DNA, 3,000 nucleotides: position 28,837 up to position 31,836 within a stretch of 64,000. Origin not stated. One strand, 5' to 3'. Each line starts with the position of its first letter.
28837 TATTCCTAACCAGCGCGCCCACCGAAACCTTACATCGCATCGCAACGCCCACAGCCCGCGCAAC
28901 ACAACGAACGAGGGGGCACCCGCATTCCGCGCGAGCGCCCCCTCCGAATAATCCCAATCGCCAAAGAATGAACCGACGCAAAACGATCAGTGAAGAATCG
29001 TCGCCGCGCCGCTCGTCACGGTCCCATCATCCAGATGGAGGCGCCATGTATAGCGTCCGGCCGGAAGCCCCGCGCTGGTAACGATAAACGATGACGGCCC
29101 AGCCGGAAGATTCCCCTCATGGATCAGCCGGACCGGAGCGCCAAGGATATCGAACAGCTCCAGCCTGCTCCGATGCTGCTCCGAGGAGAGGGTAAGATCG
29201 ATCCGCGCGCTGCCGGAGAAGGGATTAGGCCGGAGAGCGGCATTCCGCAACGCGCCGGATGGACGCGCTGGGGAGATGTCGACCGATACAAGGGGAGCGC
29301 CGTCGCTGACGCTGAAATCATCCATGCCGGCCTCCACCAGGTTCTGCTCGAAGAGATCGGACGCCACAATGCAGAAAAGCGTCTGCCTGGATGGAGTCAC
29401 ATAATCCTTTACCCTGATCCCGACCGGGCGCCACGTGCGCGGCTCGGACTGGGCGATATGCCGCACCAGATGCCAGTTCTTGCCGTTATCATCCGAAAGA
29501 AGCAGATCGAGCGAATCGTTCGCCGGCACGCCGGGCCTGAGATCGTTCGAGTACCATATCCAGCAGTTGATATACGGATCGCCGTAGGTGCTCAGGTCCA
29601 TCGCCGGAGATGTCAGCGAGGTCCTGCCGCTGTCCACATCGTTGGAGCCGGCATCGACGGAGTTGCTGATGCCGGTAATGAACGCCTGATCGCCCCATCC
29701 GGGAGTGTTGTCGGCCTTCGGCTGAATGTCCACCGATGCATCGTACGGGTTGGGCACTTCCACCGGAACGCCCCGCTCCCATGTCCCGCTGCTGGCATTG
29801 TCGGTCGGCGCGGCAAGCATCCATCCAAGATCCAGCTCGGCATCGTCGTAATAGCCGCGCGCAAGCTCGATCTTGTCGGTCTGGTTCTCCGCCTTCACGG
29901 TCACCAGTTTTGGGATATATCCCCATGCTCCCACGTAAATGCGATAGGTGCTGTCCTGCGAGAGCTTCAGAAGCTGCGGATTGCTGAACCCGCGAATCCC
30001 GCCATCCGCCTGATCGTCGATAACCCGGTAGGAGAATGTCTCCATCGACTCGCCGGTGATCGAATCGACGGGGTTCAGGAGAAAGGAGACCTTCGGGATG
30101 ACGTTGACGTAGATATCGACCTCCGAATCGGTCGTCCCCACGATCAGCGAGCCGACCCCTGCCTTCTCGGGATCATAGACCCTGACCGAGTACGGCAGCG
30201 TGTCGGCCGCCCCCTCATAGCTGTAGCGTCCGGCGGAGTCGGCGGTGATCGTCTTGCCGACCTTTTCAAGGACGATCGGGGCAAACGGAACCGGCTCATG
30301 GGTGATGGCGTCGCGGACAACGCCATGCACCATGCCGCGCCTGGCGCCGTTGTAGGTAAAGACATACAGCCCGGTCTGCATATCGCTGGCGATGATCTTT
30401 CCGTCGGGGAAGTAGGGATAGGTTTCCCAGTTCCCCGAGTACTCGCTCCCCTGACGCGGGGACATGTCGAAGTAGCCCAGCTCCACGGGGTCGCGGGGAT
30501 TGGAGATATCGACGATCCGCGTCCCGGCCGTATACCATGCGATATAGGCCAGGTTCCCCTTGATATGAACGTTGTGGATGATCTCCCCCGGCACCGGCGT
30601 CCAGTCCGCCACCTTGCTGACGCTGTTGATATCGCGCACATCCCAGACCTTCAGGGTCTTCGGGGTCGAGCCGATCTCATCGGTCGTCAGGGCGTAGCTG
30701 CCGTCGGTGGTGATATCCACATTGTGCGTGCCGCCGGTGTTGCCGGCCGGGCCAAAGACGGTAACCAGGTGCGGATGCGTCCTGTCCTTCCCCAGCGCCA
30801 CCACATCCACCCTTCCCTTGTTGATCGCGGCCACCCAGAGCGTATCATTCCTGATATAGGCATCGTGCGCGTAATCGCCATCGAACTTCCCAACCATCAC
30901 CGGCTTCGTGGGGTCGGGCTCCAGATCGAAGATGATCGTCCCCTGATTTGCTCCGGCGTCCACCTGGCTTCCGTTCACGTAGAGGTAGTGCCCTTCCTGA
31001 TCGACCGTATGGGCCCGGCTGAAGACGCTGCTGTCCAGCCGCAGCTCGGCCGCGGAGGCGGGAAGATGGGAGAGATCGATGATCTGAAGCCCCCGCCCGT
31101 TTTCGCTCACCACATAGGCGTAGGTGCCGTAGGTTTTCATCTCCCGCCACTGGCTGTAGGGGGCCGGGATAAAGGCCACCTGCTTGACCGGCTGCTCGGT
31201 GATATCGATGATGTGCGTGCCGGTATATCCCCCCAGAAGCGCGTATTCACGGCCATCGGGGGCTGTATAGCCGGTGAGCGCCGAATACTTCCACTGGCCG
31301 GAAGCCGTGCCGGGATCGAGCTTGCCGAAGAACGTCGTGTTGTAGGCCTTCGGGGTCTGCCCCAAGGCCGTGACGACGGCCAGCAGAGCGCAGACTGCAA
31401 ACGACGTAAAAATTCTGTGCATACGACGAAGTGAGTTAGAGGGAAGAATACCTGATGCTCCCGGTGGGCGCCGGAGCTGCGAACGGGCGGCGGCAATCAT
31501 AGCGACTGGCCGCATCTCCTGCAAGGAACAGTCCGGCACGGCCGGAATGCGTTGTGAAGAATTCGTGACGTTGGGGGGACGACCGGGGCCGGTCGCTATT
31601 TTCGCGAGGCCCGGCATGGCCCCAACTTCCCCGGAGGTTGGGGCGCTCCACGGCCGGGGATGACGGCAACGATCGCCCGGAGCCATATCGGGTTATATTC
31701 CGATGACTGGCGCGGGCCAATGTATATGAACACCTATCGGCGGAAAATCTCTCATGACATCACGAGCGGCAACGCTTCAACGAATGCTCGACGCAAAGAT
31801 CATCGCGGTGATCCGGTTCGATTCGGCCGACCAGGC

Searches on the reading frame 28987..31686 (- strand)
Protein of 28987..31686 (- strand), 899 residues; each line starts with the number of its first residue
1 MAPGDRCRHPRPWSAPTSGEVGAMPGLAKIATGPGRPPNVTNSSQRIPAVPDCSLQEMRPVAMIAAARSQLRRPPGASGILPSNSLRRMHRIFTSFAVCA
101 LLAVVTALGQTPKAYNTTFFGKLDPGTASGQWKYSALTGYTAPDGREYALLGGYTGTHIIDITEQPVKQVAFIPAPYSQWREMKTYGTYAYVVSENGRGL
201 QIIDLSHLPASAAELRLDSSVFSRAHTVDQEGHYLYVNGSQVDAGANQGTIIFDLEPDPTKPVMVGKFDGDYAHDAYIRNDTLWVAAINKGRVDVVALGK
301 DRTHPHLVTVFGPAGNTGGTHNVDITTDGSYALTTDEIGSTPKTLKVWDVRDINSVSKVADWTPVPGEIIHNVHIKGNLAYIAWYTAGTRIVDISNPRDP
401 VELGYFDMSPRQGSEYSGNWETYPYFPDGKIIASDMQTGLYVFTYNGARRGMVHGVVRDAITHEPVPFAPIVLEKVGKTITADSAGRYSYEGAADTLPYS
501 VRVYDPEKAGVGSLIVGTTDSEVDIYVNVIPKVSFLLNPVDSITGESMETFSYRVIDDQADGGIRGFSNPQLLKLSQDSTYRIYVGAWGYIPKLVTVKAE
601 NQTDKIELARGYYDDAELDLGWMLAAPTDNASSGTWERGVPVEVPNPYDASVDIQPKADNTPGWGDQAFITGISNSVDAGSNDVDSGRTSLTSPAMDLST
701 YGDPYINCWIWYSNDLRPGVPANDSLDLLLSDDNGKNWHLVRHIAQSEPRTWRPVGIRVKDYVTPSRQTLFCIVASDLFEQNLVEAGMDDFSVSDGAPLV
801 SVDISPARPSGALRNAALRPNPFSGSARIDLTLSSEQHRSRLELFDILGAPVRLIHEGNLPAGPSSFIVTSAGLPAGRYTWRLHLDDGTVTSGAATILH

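Call 22: search_protein_families(library=pfam, proteins=[window:28987-31686:-], max_evalue=0.001)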
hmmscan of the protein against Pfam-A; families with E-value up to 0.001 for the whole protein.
window:28987-31686:- (899 aa): 2 families
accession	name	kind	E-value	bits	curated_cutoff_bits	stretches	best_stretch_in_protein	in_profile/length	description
PF08309.17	LVIVD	-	7.3e-11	41.7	20.2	1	372-406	6-40/42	LVIVD repeat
PF13715.12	CarbopepD_reg_2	-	7.9e-05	23.1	32.2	0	453-491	1-39/88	CarboxypepD_reg-like domain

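Call 45: find_encoding_contigs(protein=window:28987-31422:-, flank=10000, max_places=4)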
Protein window:28987-31422:- (811 aa): 1 contig read that carries it; 1 place shown.
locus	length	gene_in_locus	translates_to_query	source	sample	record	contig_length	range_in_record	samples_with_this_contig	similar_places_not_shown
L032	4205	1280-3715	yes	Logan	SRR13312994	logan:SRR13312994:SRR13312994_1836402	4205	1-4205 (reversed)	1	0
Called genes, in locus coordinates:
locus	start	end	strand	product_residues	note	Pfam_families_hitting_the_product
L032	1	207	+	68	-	?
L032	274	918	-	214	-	PF01081:Aldolase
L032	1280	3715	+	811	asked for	PF13715:CarbopepD_reg_2 (faint), PF08309:LVIVD (weak)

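Call 80: search_protein_families(library=ncbifam, proteins=[window:28987-31422:-], max_evalue=0.01)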
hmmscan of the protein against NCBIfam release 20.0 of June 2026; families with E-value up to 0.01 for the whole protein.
window:28987-31422:- (811 aa): 1 family
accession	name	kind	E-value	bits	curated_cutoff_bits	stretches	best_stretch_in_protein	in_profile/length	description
TIGR04312.1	choice_anch_B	subfamily_domain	2.1e-49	168.8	100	1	50-355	35-362/364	choice-of-anchor B family protein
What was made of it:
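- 28987..31422 (-): LVIVD-repeat / choice-of-anchor-B protein, upstream neighbour. Calls 22, 45, 80.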
